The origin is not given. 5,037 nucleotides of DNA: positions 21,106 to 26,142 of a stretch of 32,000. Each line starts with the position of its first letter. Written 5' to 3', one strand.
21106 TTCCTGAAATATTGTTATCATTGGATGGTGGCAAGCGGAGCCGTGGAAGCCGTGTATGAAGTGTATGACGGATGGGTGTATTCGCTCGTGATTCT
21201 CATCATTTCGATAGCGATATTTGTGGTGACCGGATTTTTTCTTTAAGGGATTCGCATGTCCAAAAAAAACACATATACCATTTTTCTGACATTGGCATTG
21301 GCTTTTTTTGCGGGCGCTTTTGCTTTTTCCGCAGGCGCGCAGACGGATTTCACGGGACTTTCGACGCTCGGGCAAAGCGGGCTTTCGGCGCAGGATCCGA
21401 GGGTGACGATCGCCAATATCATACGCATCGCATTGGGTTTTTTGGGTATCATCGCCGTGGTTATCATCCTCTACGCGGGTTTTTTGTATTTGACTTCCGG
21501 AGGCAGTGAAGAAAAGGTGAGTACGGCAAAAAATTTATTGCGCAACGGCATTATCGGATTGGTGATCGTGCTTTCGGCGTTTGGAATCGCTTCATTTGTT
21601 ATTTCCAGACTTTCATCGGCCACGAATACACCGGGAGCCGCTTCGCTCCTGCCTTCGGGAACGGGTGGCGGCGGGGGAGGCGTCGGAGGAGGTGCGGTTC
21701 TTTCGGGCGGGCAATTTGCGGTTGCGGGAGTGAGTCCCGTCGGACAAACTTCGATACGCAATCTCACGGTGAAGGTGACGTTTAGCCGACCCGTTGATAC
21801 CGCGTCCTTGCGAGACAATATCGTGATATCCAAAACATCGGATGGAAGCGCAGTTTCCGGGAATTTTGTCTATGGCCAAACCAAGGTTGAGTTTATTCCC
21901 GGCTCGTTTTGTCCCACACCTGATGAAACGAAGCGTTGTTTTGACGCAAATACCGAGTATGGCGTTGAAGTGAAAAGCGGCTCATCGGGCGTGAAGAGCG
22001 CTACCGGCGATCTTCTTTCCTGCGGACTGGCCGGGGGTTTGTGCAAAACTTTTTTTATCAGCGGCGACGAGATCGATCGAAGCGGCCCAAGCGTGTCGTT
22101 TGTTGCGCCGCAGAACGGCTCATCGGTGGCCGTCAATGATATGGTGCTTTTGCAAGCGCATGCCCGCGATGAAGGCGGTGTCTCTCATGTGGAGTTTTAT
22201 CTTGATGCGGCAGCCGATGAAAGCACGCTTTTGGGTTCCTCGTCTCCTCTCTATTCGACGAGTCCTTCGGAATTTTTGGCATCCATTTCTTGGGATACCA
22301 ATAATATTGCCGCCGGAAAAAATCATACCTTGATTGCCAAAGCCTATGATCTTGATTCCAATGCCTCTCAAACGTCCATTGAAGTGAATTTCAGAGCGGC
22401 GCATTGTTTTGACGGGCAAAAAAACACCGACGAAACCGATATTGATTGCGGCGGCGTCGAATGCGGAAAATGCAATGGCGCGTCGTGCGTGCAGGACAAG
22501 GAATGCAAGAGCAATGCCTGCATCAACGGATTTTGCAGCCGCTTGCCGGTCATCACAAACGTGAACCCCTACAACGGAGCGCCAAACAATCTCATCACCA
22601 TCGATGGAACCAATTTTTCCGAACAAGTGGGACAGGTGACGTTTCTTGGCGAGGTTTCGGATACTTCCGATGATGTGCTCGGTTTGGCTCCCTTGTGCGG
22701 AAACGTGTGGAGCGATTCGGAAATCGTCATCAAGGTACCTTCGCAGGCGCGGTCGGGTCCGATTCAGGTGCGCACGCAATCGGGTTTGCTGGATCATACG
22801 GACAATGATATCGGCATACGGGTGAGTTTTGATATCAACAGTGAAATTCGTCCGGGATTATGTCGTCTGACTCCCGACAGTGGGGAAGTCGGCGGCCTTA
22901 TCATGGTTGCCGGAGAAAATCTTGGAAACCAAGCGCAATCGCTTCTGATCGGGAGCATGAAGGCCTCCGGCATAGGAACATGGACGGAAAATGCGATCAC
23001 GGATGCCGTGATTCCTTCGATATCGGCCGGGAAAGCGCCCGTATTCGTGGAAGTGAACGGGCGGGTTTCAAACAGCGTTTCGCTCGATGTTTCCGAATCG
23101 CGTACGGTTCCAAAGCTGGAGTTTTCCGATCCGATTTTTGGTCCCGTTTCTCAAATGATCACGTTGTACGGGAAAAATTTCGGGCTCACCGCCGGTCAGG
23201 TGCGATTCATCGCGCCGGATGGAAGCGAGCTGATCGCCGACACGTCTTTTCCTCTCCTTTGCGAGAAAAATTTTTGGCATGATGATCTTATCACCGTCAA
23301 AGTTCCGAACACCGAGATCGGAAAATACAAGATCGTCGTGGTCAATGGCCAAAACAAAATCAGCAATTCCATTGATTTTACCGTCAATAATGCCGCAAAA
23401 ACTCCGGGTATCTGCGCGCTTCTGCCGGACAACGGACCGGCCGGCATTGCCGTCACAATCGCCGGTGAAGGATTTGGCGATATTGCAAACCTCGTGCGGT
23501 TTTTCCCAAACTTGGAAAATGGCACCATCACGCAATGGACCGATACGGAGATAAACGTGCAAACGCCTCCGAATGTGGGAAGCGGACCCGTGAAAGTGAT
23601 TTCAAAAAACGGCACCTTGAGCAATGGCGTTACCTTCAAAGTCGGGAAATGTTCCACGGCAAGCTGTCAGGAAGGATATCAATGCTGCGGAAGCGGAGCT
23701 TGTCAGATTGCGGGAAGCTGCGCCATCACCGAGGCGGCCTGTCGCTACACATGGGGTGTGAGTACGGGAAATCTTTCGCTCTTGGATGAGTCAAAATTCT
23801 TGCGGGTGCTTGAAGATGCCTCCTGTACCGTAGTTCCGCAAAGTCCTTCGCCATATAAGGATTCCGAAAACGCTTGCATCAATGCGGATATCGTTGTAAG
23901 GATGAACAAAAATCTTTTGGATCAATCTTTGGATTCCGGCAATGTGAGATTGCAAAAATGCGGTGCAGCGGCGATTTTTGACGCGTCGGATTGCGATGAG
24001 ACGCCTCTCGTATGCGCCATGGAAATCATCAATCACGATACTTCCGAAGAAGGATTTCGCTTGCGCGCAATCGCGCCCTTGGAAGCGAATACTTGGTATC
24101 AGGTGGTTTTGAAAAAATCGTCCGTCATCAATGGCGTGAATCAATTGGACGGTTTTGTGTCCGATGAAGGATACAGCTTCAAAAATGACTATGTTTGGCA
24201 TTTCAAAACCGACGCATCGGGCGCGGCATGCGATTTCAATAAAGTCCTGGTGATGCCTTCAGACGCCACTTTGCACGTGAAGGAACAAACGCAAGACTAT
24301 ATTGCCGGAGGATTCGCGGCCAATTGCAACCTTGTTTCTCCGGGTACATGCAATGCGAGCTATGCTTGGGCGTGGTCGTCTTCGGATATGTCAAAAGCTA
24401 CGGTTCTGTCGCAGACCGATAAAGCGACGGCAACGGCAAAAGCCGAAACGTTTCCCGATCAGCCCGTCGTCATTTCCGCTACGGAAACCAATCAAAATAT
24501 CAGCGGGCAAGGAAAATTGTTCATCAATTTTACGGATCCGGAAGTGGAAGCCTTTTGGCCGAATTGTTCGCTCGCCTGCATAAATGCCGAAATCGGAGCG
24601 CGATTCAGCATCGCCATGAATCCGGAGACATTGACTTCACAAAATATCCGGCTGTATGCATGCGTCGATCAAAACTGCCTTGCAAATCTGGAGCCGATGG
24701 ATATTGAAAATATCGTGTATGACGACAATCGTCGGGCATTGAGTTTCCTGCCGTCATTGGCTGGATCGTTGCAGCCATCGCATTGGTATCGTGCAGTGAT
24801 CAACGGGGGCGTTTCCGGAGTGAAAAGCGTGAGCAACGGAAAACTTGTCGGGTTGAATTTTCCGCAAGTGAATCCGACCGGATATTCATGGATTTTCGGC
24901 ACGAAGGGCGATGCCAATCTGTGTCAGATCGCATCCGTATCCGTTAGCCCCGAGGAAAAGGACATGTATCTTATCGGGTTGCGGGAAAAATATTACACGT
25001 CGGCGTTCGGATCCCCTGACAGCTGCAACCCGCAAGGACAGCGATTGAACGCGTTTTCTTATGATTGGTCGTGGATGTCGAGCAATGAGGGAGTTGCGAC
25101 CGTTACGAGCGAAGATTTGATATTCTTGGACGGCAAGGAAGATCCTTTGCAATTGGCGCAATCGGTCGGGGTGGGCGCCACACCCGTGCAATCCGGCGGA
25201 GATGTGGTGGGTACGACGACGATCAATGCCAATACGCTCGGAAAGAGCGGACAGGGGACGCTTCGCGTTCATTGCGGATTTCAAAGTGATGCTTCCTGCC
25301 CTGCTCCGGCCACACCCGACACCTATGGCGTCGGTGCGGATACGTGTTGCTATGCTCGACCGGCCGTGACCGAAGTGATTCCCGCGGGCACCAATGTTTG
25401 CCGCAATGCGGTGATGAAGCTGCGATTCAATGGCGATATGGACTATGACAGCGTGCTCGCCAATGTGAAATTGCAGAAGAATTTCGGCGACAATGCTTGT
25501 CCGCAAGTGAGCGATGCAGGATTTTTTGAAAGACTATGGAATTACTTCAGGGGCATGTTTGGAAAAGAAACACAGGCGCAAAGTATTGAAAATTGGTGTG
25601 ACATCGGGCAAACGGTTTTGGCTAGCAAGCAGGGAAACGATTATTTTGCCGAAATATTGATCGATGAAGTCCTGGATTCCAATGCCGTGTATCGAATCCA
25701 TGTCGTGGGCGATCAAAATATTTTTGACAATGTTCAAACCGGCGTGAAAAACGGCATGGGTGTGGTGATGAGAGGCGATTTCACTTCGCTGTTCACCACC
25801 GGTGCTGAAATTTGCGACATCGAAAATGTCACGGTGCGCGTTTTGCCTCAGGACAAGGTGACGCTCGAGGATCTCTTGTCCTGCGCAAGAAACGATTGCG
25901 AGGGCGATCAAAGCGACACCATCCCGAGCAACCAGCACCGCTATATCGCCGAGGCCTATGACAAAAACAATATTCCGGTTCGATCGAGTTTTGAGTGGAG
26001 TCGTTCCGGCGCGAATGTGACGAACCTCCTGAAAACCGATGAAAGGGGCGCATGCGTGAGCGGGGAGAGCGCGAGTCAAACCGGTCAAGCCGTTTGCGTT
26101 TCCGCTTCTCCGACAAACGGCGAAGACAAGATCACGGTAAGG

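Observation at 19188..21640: Three consecutive VirB2/TrbC-like pilin modules, two used as N-terminal anchors of large multidomain proteins, with no T4SS machinery nearby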

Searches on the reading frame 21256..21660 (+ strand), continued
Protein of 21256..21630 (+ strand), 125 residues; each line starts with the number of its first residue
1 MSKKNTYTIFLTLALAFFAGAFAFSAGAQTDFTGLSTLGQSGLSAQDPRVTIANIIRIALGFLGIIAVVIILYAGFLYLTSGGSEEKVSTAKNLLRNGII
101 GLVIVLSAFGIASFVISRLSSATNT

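Call 90: get_annotated_region(hit=H1, flank=12000)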
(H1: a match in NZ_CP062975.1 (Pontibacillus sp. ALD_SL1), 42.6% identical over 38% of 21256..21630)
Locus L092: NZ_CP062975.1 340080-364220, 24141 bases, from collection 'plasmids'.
description: Pontibacillus sp. ALD_SL1 plasmid unnamed, complete sequence
organism: Pontibacillus sp. ALD_SL1 (NCBI taxid 2777185)
taxonomy: Bacteria; Bacillota; Bacilli; Bacillales; Bacillaceae; Pontibacillus; Pontibacillus sp. ALD SL1
host: -; source: mangrove mud; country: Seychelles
typing (MOB-suite, as given by PLSDB): non-mobilizable
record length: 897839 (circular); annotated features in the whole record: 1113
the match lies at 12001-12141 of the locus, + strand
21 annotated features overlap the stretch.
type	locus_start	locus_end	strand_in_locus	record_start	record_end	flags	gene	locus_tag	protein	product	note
CDS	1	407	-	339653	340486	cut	-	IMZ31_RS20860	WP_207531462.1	sigma factor-like helix-turn-helix DNA-binding protein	GO:0006352 - DNA-templated transcription initiation [Evidence IEA]; GO:0006355 - regulation of DNA-templated ...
CDS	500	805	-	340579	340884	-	-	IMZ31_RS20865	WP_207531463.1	hypothetical protein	-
CDS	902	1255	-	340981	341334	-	-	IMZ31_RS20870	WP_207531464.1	hypothetical protein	-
CDS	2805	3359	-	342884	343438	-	-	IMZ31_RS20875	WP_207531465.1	hypothetical protein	-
CDS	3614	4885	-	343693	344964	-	-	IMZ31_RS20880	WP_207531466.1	hypothetical protein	-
CDS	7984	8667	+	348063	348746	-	-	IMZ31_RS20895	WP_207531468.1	chemotaxis protein CheW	GO:0006935 - chemotaxis [Evidence IEA]; GO:0007165 - signal transduction [Evidence IEA]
CDS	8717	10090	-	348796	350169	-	-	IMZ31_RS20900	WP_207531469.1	hypothetical protein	-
CDS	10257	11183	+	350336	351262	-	-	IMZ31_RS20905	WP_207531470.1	hypothetical protein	-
CDS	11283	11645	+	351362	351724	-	-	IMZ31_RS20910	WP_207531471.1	hypothetical protein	-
CDS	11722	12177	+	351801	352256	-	-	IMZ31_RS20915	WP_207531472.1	Mbov_0395 family pilin-like conjugal transfer protein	-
CDS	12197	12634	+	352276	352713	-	-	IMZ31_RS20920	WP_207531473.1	hypothetical protein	-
CDS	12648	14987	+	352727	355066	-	-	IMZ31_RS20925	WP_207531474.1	hypothetical protein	-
CDS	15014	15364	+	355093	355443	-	-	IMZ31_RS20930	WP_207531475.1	hypothetical protein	-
CDS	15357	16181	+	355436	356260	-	-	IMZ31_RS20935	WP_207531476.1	hypothetical protein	-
CDS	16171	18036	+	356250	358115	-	-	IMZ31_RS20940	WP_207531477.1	VirB4-like conjugal transfer ATPase, CD1110 family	-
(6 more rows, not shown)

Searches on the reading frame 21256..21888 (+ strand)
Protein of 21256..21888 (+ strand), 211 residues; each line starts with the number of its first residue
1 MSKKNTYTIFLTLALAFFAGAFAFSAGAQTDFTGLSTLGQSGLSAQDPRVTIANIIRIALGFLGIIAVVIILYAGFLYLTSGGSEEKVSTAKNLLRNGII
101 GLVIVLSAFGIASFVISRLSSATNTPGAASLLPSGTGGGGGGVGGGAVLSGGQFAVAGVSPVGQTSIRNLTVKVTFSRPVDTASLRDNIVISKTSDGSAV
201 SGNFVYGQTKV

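Call 78: search_protein_families(library=pfam, proteins=[window:21256-21888:+], max_evalue=0.01)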
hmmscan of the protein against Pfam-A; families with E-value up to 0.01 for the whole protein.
window:21256-21888:+ (211 aa): 2 families
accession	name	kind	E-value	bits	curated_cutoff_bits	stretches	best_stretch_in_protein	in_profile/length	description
PF18895.5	T4SS_pilin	-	7.9e-10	39.1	26.6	1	51-115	8-71/71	Type IV secretion system pilin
PF13205.12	Big_5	-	0.0038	18.4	23.6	1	155-203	6-57/105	Bacterial Ig-like domain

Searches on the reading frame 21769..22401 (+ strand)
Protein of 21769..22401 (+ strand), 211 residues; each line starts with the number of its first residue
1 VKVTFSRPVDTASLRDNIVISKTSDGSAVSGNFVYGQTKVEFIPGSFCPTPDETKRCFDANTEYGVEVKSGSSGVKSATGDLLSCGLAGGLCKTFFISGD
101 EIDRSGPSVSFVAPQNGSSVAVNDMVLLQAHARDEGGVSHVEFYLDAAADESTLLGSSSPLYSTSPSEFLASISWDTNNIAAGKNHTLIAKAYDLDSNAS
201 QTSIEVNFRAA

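Call 78: search_protein_families(library=pfam, proteins=[window:21769-22401:+], max_evalue=0.01)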
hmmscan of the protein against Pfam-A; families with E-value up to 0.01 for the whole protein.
window:21769-22401:+ (211 aa): 2 families
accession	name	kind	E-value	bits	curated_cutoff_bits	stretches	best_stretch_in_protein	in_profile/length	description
PF17957.7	Big_7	-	2.4e-12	47.8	24.1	1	107-188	1-68/70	Bacterial Ig domain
PF13205.12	Big_5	-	1.9e-05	25.7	23.6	1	2-81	26-93/105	Bacterial Ig-like domain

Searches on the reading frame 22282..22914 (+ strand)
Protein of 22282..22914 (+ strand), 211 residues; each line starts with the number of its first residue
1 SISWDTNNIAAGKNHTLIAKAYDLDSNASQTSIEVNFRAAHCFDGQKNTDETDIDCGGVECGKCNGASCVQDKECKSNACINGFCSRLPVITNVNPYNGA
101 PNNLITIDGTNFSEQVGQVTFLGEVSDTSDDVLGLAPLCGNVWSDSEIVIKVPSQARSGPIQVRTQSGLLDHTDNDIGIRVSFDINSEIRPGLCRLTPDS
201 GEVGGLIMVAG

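Call 78: search_protein_families(library=pfam, proteins=[window:22282-22914:+], max_evalue=0.01)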
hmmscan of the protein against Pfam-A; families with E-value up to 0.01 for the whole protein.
window:22282-22914:+ (211 aa): 1 family
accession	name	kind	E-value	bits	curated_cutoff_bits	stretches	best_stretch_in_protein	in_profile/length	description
PF01833.30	TIG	-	4.6e-07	30.2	20.9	1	89-167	1-72/84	IPT/TIG domain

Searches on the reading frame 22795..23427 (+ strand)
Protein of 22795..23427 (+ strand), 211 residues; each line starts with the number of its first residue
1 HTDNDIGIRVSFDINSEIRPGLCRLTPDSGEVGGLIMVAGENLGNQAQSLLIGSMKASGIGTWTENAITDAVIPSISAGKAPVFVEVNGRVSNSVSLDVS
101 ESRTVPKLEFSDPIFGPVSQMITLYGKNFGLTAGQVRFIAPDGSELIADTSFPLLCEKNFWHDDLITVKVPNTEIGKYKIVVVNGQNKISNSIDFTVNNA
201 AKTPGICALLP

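Call 78: search_protein_families(library=pfam, proteins=[window:22795-23427:+], max_evalue=0.01)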
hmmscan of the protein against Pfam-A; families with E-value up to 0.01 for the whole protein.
window:22795-23427:+ (211 aa): 1 family
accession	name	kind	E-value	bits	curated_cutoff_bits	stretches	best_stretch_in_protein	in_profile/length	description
PF01833.30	TIG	-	2.6e-12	47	20.9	2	25-95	6-80/84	IPT/TIG domain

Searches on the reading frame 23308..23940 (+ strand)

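Call 78: search_protein_families(library=pfam, proteins=[window:23308-23940:+], max_evalue=0.01)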
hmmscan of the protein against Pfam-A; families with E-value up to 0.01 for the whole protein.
window:23308-23940:+ (211 aa): 1 family
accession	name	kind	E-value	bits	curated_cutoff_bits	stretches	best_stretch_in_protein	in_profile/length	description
PF01833.30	TIG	-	9.3e-07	29.2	20.9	1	37-111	5-83/84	IPT/TIG domain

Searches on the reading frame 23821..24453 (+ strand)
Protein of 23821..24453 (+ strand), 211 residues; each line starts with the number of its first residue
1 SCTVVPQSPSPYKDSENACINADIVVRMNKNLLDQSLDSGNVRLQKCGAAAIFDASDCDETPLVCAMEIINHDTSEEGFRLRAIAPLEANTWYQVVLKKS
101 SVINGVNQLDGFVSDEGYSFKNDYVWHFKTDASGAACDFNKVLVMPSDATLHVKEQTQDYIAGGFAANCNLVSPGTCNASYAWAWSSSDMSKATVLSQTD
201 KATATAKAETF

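Call 78: search_protein_families(library=pfam, proteins=[window:23821-24453:+], max_evalue=0.01)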
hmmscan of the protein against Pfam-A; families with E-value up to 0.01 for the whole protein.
window:23821-24453:+ (211 aa): 1 family
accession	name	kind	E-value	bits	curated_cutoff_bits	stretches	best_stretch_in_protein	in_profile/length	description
PF13205.12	Big_5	-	0.001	20.2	23.6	1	9-120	10-103/105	Bacterial Ig-like domain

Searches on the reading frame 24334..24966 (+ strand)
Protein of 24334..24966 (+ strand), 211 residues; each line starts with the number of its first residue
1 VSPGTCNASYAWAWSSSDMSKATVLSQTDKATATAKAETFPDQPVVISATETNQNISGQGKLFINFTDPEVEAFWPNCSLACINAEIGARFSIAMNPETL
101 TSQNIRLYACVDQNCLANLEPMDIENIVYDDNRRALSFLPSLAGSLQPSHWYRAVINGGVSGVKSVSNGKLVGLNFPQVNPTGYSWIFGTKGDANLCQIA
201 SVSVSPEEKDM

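Call 78: search_protein_families(library=pfam, proteins=[window:24334-24966:+], max_evalue=0.01)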
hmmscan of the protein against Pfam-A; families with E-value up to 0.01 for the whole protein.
window:24334-24966:+ (211 aa): 1 family
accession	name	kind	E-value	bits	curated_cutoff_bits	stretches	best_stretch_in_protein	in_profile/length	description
PF13205.12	Big_5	-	0.00034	21.7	23.6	1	82-164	20-91/105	Bacterial Ig-like domain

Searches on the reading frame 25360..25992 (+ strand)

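Call 78: search_protein_families(library=pfam, proteins=[window:25360-25992:+], max_evalue=0.01)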
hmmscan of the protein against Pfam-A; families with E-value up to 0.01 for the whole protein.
window:25360-25992:+ (211 aa): 1 family
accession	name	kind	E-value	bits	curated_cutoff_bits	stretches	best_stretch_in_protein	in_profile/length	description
PF13205.12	Big_5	-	0.0096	17.1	23.6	0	1-48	5-54/105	Bacterial Ig-like domain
